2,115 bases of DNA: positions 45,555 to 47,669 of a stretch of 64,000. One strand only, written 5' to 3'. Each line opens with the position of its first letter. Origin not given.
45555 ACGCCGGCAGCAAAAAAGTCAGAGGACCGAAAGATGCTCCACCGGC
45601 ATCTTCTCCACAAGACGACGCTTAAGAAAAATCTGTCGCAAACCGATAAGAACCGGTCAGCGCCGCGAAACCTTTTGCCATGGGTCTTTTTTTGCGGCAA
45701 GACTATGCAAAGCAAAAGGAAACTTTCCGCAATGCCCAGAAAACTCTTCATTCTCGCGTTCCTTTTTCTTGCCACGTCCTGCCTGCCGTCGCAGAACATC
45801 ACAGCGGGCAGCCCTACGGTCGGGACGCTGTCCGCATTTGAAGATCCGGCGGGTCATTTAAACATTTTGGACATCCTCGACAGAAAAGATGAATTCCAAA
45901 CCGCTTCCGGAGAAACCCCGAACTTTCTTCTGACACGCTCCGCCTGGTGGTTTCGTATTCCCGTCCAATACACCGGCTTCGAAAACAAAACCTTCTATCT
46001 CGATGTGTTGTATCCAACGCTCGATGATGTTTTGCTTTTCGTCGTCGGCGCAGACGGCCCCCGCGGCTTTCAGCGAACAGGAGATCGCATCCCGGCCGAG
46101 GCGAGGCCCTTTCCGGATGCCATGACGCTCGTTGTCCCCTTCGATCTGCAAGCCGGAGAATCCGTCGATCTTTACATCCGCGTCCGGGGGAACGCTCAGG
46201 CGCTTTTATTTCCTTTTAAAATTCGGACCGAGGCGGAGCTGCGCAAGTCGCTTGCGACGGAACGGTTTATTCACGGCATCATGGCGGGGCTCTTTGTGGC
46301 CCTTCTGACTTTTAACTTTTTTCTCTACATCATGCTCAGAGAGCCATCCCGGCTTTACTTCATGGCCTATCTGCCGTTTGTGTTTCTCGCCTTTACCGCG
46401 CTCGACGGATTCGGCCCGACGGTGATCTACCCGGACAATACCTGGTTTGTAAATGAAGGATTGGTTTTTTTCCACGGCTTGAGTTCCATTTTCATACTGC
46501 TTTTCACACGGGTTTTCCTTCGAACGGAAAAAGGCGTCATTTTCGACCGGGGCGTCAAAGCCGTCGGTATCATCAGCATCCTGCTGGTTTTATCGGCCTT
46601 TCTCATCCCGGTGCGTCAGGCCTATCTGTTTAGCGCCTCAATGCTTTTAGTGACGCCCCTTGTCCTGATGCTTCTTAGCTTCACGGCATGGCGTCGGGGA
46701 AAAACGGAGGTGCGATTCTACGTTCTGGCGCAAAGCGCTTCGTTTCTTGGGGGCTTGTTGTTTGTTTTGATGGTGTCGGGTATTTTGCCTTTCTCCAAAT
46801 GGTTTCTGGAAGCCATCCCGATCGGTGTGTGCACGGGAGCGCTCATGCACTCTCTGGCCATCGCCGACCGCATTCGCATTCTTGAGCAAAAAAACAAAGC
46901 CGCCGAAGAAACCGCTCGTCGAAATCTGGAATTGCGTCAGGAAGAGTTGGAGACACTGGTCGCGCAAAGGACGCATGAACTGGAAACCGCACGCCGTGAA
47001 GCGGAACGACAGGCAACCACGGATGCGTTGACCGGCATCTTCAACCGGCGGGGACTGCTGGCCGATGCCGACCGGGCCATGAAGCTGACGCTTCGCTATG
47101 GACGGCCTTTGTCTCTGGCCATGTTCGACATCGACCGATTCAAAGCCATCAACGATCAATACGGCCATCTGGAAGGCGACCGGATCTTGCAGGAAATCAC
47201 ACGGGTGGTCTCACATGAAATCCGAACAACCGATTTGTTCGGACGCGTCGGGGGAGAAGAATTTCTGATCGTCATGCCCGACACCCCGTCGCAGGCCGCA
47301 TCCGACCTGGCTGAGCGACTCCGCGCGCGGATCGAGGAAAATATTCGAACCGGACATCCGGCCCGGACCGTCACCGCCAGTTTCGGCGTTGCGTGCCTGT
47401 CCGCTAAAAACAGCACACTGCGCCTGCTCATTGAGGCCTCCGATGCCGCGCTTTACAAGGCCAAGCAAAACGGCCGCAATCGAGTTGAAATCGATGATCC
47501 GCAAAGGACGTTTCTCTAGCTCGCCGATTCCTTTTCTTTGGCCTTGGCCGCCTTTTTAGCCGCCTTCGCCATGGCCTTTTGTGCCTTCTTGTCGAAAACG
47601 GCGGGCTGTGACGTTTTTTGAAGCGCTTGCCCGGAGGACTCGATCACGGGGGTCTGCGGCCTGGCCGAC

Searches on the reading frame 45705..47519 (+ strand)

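Call 3: search_protein_families(library=pfam, proteins=[window:45705-47519:+], max_evalue=1)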
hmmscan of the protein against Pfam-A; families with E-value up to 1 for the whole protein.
window:45705-47519:+ (604 aa): 6 families
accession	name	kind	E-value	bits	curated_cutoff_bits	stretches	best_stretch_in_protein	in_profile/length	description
PF00990.26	GGDEF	-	2.9e-43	147.9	23.8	1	437-593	1-161/161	Diguanylate cyclase, GGDEF domain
PF07695.17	7TMR-DISM_7TM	-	1.3e-35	123.6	29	1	186-389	1-205/205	7TM diverse intracellular signalling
PF07696.17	7TMR-DISMED2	-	8e-27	94.3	22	1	42-173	4-134/136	7TMR-DISM extracellular 2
PF22335.1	Cas10-Cmr2_palm2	-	0.00037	21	27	1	515-594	57-132/133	Cas10/Cmr2, second palm domain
PF17853.6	GGDEF_2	-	0.00082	20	24.5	1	456-550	10-92/116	GGDEF-like domain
PF00846.24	Hanta_nucleocap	-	0.11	11.9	27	1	389-478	22-111/428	Hantavirus nucleocapsid protein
